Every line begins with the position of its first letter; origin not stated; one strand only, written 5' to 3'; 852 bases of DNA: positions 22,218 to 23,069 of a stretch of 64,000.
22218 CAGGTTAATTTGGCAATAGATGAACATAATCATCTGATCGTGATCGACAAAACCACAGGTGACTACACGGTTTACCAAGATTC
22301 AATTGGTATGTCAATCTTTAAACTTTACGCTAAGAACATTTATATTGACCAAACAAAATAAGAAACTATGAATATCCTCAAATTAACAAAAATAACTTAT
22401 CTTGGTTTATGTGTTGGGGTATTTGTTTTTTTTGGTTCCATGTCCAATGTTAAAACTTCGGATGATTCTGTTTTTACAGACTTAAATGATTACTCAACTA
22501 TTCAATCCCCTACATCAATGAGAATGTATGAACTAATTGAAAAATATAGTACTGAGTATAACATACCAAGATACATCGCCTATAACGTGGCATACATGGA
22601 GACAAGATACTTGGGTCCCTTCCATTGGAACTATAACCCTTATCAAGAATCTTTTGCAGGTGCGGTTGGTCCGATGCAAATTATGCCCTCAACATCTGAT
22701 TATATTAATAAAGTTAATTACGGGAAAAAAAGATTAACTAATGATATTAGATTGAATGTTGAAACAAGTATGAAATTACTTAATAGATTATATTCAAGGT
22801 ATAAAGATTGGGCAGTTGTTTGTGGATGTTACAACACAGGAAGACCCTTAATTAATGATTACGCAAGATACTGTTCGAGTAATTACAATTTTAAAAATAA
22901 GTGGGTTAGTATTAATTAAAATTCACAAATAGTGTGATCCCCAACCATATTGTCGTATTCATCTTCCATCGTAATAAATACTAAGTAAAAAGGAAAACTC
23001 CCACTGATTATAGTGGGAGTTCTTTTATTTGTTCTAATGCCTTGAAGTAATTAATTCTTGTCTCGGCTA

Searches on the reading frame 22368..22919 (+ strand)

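Call 85: search_protein_families(library=pfam, proteins=[window:22368-22919:+], max_evalue=0.001)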
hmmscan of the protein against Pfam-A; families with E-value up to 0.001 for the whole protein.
window:22368-22919:+ (183 aa): 1 family
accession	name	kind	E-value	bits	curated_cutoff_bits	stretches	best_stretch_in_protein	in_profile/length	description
PF01464.25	SLT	-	8.6e-13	48.3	21.3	1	56-168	2-107/117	Transglycosylase SLT domain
